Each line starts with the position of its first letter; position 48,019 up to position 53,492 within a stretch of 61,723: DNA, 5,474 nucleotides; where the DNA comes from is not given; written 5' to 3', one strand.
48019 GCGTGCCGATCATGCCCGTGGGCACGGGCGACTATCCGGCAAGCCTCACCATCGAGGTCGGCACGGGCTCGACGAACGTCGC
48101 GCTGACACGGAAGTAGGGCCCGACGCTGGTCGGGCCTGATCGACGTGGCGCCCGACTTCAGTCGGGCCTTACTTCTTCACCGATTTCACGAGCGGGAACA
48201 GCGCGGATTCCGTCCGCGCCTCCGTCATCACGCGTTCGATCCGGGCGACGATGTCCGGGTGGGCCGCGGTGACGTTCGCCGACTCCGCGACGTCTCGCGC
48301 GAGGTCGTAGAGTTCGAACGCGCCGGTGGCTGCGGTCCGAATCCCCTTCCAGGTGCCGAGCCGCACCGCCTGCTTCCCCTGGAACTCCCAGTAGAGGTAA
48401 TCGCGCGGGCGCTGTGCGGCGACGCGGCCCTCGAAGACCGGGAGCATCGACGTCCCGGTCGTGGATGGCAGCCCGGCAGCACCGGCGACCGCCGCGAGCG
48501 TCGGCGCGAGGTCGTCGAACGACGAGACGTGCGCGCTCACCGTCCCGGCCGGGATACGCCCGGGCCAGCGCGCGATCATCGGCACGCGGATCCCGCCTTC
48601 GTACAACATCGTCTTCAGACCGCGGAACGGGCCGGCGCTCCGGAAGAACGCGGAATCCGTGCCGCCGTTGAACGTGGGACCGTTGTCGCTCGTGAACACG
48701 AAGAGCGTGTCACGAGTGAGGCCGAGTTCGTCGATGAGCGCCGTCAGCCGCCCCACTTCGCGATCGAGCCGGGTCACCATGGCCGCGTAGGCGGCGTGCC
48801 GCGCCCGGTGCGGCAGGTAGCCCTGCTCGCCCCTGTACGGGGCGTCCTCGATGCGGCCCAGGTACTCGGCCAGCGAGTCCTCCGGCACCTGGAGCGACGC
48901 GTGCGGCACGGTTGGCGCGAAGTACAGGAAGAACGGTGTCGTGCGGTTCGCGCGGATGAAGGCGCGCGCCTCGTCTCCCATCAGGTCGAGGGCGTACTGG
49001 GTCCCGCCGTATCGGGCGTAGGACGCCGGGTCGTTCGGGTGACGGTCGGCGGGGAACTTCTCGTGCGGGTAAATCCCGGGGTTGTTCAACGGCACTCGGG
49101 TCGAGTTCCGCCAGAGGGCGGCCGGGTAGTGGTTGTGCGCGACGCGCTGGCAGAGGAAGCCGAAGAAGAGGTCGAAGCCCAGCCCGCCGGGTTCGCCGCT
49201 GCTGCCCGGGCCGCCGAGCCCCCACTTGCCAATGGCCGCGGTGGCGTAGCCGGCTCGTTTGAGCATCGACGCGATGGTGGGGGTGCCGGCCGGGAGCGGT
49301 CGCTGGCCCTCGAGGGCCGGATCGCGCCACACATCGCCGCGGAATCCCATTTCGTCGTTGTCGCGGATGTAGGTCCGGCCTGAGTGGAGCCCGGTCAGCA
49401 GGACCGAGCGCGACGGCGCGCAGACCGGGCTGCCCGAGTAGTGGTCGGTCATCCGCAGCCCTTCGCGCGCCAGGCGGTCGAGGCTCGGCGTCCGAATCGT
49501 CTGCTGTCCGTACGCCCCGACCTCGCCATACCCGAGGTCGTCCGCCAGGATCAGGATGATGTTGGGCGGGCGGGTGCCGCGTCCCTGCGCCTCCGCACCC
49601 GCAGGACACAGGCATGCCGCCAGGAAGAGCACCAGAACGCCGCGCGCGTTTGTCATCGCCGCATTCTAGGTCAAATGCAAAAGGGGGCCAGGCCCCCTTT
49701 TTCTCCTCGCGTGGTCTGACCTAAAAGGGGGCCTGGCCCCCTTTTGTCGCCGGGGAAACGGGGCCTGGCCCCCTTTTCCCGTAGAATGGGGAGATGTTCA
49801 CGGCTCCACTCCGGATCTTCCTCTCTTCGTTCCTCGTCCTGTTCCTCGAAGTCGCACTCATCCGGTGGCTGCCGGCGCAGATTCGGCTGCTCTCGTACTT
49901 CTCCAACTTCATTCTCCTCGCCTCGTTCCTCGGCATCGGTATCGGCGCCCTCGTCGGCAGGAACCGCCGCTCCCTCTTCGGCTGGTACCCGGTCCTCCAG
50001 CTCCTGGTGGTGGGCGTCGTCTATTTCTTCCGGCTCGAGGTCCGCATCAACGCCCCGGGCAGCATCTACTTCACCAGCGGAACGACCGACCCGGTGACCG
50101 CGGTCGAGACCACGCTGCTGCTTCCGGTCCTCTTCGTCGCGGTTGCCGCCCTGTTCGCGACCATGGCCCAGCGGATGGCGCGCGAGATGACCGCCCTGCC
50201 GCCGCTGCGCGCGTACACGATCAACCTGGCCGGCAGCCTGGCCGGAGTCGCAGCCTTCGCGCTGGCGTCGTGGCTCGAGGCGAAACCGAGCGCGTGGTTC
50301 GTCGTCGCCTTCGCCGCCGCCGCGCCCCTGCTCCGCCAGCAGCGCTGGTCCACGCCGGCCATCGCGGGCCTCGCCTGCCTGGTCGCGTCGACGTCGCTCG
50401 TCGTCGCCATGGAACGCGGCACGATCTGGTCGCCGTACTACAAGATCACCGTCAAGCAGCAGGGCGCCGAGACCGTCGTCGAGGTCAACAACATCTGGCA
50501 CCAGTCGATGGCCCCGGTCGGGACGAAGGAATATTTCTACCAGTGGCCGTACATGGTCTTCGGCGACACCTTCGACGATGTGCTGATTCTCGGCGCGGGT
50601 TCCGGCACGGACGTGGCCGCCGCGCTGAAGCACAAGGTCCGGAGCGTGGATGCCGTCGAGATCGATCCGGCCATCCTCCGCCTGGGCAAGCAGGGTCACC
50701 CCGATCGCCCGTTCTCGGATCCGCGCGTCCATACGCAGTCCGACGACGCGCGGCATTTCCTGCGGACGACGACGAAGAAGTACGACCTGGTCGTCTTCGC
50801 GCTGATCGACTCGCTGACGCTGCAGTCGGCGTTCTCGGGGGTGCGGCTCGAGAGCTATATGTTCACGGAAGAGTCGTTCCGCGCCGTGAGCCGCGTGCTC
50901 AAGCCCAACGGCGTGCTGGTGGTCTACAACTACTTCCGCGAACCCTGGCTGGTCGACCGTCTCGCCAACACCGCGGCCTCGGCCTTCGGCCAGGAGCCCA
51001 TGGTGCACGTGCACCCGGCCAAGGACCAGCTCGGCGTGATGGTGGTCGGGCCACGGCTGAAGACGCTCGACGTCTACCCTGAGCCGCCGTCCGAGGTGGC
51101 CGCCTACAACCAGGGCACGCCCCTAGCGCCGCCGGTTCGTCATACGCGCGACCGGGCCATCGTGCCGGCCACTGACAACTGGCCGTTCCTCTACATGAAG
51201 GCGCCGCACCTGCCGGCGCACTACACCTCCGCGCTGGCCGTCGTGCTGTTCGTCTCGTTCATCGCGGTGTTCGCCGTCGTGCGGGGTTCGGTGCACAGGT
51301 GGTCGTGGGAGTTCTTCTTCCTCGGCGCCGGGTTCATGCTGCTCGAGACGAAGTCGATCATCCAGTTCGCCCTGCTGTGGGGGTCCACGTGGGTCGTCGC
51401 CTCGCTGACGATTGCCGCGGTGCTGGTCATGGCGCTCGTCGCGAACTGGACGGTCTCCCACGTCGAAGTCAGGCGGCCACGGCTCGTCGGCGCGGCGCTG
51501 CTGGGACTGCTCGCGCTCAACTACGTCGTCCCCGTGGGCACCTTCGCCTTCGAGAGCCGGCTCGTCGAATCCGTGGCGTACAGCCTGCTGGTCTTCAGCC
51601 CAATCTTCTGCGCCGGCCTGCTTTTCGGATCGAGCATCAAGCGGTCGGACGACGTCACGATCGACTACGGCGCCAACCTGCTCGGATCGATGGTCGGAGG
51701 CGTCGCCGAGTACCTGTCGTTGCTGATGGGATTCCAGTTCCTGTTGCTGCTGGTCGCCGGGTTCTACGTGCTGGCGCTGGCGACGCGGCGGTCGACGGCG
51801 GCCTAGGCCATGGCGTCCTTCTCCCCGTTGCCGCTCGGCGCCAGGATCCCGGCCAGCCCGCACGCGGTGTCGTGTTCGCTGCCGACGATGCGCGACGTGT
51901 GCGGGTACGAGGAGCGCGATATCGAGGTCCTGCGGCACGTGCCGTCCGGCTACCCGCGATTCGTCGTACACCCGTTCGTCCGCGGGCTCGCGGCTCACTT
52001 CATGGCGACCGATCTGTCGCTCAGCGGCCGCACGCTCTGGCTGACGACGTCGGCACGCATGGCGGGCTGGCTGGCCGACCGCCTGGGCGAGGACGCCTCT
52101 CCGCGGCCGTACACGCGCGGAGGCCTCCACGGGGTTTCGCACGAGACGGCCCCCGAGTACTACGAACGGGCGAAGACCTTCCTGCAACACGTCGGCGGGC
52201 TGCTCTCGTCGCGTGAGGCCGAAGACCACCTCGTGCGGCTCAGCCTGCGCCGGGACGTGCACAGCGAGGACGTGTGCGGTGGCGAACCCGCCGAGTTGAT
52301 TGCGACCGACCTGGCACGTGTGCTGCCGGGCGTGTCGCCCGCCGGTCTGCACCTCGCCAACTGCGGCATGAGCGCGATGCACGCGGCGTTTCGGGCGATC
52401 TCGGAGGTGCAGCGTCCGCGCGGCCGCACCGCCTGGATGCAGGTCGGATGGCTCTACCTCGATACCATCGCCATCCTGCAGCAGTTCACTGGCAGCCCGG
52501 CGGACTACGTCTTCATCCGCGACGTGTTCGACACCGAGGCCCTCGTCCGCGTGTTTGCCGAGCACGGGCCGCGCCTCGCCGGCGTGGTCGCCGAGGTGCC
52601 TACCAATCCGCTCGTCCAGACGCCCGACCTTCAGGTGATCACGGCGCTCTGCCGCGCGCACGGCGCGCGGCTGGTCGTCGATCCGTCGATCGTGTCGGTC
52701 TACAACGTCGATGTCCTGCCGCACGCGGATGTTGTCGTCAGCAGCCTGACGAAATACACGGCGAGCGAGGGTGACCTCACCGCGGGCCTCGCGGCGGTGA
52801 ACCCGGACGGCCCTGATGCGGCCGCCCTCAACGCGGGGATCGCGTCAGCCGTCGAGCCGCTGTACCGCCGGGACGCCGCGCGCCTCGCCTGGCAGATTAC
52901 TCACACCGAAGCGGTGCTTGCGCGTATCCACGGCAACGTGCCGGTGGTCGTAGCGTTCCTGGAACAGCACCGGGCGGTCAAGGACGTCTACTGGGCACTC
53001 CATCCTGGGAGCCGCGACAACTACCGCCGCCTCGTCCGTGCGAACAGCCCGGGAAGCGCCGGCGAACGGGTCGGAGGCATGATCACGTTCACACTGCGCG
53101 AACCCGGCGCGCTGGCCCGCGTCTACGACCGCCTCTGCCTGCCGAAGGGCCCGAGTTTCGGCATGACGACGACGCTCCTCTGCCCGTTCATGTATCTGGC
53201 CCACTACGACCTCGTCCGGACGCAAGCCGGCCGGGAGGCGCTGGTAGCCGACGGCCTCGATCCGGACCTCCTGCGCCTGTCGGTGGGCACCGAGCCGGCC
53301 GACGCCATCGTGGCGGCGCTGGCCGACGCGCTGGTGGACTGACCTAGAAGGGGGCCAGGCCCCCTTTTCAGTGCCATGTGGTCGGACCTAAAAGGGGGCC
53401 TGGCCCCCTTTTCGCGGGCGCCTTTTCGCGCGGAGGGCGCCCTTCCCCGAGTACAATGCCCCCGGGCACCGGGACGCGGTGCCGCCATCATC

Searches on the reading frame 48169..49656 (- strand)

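Call 15: search_protein_families(library=pfam, proteins=[window:48169-49656:-], max_evalue=0.00001)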
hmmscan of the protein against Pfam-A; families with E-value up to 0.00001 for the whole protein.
window:48169-49656:- (495 aa): 3 families
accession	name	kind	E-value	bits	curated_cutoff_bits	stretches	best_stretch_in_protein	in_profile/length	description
PF00884.28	Sulfatase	-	2.8e-58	198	25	1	31-392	1-300/301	Sulfatase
PF16347.10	SGSH_C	-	2.2e-13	51.1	29.3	1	348-479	8-150/154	N-sulphoglucosamine sulphohydrolase, C-terminal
PF01663.27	Phosphodiest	-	1.7e-07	31.7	23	0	287-329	181-223/342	Type I phosphodiesterase / nucleotide pyrophosphatase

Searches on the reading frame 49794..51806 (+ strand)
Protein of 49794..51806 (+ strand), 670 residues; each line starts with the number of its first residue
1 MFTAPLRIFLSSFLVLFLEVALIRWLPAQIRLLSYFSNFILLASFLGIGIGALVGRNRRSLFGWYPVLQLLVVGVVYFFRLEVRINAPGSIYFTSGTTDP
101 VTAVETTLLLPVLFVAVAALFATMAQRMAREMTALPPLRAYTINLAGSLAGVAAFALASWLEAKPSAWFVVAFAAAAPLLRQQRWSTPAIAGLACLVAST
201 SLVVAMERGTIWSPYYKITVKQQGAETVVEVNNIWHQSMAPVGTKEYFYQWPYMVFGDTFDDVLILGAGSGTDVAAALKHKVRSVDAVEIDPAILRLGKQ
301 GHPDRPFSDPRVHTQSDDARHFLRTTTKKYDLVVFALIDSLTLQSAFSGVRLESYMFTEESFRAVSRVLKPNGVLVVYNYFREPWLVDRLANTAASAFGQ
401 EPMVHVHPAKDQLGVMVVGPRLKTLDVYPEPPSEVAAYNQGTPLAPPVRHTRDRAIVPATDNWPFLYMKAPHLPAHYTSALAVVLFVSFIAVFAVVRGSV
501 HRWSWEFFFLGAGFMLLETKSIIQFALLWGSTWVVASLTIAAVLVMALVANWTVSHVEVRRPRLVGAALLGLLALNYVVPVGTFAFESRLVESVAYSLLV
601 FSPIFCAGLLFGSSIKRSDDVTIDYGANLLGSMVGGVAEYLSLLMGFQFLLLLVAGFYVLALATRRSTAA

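Call 16: search_protein_families(library=pfam, proteins=[window:49794-51806:+], max_evalue=0.00001)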
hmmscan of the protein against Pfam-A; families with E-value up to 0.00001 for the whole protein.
window:49794-51806:+ (670 aa): 1 family
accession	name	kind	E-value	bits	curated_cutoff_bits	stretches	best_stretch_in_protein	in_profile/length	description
PF01564.23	Spermine_synth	-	8.4e-15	55.2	22.9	1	261-393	20-144/186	Spermine/spermidine synthase domain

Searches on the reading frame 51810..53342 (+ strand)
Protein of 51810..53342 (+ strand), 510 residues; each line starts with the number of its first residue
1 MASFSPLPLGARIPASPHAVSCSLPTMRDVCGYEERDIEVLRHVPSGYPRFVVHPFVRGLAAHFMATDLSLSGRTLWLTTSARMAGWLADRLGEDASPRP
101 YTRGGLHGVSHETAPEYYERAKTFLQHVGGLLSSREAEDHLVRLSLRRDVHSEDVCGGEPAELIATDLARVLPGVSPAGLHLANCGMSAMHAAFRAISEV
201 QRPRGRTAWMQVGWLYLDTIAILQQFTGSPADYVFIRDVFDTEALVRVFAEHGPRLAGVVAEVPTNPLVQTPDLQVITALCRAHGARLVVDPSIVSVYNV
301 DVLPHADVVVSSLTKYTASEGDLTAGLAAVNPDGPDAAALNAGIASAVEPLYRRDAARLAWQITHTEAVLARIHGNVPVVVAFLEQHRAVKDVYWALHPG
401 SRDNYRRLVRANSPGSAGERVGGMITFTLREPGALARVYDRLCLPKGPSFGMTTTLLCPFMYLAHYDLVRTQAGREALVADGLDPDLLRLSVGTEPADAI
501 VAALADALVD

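Call 16: search_protein_families(library=pfam, proteins=[window:51810-53342:+], max_evalue=0.00001)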
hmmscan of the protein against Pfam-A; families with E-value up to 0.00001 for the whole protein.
window:51810-53342:+ (510 aa): 1 family
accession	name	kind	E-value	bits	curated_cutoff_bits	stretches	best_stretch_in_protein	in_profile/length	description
PF01053.26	Cys_Met_Meta_PP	-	4.9e-25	88.3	27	1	182-508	72-380/381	Cys/Met metabolism PLP-dependent enzyme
